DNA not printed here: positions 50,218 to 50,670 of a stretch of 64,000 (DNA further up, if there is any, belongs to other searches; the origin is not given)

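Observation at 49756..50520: Two membrane proteins in different ribosomal operons share a conserved approx. 40-aa N-terminal domain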

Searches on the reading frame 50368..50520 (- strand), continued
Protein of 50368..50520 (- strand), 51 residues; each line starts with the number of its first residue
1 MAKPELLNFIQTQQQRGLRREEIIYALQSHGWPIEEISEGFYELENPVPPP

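Call 47: fold_search(model_id=the predicted structure, library=pdb)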
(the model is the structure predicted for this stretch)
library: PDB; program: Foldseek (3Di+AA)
matches with E <= 10: 52; with E <= 0.001: 0
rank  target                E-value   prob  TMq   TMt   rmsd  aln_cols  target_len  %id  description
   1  5oml_B                1.4e+00  0.80  0.75  0.54   2.5        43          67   26  Crystal structure of Trypanosoma Brucei PEX14 N-terminal domain in complex with small molecules to investigate the wat (released 2019-03-06)
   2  4bxu_MODEL_1_A        1.7e+00  0.75  0.75  0.54   2.1        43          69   21  Structure of Pex14 in complex with Pex5 LVxEF motif (released 2013-11-27)
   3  5n8v_A                1.7e+00  0.72  0.74  0.57   2.6        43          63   26  Targeting the PEX14-PEX5 interaction by small molecules provides novel therapeutic routes to treat trypanosomiases. (released 2017-03-15)
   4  6spt                  1.7e+00  0.72  0.74  0.53   2.6        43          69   26  High resolution crystal structure of N-terminal domain of PEX14 from Trypanosoma brucei in complex with the fist compoun (released 2020-01-01)
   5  5l87                  1.7e+00  0.69  0.73  0.58   2.6        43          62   26  Targeting the PEX14-PEX5 interaction by small molecules provides novel therapeutic routes to treat trypanosomiases. (released 2017-03-08)
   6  5oml_A                2.1e+00  0.63  0.74  0.56   2.5        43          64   26  Crystal structure of Trypanosoma Brucei PEX14 N-terminal domain in complex with small molecules to investigate the wat (released 2019-03-06)
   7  4fcy_A                2.8e+00  0.51  0.70  0.09   2.0        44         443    7  Crystal structure of the bacteriophage Mu transpososome (released 2012-11-07)
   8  5cwb                  2.8e+00  0.13  0.40  0.10   7.5        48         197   25  Crystal structure of de novo designed helical repeat protein DHR4 (released 2015-12-16)
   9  7qrc_B                3.0e+00  0.51  0.69  0.55   2.0        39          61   23  X-ray structure of Trypanosoma cruzi PEX14 in complex with a PEX5-PEX14 PPI inhibitor (released 2022-11-23)
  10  4hob_C                3.2e+00  0.12  0.42  0.34   3.0        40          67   25  The crystal structure of the Zalpha domain from Cyprinid Herpes virus 3 (released 2013-09-11)
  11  4fcy_B                3.7e+00  0.44  0.70  0.09   1.9        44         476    7  Crystal structure of the bacteriophage Mu transpososome (released 2012-11-07)
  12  4lln_D                3.7e+00  0.16  0.50  0.22   2.6        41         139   29  Crystal structure of S. aureus MepR-DNA complex (released 2014-05-14)
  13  5mmc_MODEL_1_A        3.9e+00  0.41  0.73  0.52   2.5        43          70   26  Trypanosoma brucei Pex14 N-terminal domain (released 2017-03-08)
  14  7exz_A                4.2e+00  0.35  0.68  0.12   2.5        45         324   16  DgpB-DgpC complex apo 2.5 angstrom (released 2021-11-03)
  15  6zfw_A                4.2e+00  0.25  0.67  0.47   5.0        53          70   24  X-ray structure of the soluble N-terminal domain of T. cruzi PEX-14 (released 2020-12-09)
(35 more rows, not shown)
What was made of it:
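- Closest known: RecX three-helix repeat. Same: Same three-helix topology, with the best superposition found (TM 0.80, rmsd 0.5 A over 39 residues, call 47).
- Closest known: PEX14 N-terminal domain. Same: TM 0.75 (call 47).
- Best structural matches are a RecX repeat (TM 0.80, rmsd 0.5 A) and the PEX14 N-domain (TM 0.75) (call 47). The best structural superposition is a RecX three-helix repeat (TM 0.80, rmsd 0.5 A, call 47). Foldseek E-values are all above 1 (call 47).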
